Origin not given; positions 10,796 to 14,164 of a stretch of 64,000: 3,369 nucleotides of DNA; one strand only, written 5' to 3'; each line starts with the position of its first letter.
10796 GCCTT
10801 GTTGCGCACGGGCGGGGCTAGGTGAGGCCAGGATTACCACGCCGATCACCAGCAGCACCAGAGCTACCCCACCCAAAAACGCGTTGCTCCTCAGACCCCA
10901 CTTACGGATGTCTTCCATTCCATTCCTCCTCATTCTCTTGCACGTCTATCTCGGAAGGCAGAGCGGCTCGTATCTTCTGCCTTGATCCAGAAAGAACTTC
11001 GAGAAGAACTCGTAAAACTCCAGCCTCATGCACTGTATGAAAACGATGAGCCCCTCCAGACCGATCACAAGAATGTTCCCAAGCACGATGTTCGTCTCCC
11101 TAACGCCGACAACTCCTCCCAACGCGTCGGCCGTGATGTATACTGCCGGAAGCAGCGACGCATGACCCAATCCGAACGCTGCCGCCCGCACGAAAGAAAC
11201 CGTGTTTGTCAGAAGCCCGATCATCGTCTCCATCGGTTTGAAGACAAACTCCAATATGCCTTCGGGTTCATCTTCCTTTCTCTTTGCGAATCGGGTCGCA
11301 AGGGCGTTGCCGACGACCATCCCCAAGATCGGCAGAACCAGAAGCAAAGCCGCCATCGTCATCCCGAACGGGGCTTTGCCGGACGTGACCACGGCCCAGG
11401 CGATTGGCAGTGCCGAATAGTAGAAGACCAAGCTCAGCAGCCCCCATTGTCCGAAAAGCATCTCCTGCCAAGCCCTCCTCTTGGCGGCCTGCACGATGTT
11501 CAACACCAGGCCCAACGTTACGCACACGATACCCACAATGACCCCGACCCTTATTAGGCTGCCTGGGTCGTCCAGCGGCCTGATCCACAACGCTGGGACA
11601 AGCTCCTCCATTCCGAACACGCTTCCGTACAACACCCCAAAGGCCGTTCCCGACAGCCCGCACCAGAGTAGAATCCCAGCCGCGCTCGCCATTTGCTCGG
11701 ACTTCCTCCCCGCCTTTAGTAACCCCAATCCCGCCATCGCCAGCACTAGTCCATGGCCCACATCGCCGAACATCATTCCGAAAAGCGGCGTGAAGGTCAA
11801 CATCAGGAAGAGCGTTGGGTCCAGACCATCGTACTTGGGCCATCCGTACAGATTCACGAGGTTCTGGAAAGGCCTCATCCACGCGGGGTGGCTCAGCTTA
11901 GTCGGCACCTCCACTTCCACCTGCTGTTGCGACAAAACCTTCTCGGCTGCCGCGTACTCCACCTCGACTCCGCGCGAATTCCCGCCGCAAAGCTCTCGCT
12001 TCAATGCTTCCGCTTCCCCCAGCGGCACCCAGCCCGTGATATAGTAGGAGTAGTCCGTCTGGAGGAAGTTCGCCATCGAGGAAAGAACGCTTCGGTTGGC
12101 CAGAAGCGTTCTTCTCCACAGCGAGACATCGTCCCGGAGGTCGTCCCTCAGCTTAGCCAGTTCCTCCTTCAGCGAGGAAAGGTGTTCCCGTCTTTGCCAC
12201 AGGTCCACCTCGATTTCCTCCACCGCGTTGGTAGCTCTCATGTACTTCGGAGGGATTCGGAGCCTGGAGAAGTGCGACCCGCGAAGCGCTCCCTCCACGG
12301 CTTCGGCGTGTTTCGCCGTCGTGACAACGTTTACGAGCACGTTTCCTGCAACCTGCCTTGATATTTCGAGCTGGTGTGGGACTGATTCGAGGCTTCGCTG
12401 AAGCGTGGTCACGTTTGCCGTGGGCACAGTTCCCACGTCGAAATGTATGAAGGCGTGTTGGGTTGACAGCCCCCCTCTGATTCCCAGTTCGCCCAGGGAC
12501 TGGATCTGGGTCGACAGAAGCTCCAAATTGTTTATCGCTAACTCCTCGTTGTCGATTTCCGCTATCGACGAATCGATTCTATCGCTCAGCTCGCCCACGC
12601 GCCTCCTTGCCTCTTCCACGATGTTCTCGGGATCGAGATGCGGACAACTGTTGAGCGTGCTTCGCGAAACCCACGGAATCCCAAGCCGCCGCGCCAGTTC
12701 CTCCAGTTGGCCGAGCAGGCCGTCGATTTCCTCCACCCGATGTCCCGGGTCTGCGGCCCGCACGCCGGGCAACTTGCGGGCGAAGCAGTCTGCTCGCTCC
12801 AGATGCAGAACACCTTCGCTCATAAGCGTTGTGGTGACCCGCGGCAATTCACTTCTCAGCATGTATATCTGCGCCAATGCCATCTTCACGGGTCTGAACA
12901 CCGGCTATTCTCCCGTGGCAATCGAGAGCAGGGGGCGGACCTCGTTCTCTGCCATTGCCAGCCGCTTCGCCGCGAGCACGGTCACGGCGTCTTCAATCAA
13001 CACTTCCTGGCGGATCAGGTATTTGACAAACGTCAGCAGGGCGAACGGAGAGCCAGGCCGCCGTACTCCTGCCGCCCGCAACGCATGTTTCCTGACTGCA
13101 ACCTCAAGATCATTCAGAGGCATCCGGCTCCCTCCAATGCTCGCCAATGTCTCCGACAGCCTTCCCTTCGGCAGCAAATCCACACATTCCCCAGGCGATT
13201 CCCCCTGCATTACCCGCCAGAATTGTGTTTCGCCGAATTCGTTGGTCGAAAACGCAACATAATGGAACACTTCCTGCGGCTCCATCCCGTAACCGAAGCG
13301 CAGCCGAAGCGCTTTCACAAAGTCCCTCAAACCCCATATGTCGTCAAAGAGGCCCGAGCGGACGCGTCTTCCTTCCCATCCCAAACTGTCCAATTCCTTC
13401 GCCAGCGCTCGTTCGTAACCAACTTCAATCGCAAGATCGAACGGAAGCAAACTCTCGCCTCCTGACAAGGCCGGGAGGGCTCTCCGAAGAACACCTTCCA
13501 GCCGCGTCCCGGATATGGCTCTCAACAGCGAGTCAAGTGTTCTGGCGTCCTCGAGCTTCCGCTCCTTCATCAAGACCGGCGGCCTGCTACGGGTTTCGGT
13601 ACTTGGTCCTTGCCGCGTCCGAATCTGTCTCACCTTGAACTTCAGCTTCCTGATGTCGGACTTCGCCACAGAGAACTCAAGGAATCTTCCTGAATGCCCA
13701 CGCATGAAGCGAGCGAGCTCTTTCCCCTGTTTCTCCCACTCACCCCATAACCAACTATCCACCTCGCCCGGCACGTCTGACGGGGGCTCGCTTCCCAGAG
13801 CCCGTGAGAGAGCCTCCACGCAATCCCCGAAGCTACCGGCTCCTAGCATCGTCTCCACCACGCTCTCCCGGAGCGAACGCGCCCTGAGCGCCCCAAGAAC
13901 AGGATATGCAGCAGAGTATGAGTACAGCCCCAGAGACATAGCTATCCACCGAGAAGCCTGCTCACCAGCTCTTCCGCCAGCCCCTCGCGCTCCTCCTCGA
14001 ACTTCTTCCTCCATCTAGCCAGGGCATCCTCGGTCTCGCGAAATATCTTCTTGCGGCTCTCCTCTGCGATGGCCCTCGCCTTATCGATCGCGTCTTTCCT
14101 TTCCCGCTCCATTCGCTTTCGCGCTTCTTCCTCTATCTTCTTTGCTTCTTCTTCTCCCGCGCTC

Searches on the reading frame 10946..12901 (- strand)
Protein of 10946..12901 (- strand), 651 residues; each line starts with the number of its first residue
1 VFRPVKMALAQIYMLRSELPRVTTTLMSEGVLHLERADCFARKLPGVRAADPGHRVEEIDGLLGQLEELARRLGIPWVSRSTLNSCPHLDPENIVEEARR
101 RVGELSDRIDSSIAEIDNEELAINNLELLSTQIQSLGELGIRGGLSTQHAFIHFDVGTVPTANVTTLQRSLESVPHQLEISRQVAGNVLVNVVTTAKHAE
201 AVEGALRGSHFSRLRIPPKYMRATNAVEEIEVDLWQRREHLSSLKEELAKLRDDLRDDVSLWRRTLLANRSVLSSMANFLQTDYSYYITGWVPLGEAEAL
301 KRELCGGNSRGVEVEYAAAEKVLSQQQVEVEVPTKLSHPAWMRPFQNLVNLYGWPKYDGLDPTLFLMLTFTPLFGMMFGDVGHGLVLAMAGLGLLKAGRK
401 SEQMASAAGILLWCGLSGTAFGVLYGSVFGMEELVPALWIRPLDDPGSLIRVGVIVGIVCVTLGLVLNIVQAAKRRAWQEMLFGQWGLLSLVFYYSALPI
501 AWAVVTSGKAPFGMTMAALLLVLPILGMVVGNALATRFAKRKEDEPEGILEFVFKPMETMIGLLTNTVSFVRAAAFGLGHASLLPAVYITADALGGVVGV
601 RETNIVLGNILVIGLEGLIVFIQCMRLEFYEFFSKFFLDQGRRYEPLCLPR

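Call 29: search_protein_families(library=pfam, proteins=[window:10946-12901:-], max_evalue=0.00001)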
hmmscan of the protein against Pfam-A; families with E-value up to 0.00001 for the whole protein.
window:10946-12901:- (651 aa): 1 family
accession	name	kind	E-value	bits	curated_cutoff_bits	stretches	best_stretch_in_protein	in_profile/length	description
PF01496.24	V_ATPase_I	-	2.3e-31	109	30.7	1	171-404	192-423/815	V-type ATPase 116kDa subunit family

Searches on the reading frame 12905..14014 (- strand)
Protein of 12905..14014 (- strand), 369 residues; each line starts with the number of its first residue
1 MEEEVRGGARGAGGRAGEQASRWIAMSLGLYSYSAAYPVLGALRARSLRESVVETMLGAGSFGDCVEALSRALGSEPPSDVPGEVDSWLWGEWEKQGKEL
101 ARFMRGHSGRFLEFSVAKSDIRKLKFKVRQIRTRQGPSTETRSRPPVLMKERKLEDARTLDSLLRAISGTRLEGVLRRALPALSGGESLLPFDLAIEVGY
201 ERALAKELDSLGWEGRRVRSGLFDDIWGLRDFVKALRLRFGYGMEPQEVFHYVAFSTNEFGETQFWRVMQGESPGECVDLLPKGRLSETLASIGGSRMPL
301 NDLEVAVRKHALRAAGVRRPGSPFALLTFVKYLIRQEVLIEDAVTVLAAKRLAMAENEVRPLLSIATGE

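Call 29: search_protein_families(library=pfam, proteins=[window:12905-14014:-], max_evalue=0.00001)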
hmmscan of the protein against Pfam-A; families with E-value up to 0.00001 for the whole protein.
window:12905-14014:- (369 aa): 1 family
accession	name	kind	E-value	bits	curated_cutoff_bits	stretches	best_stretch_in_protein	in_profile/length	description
PF01992.21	vATP-synt_AC39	-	2.8e-17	63.5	29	1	42-360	7-337/339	ATP synthase (C/AC39) subunit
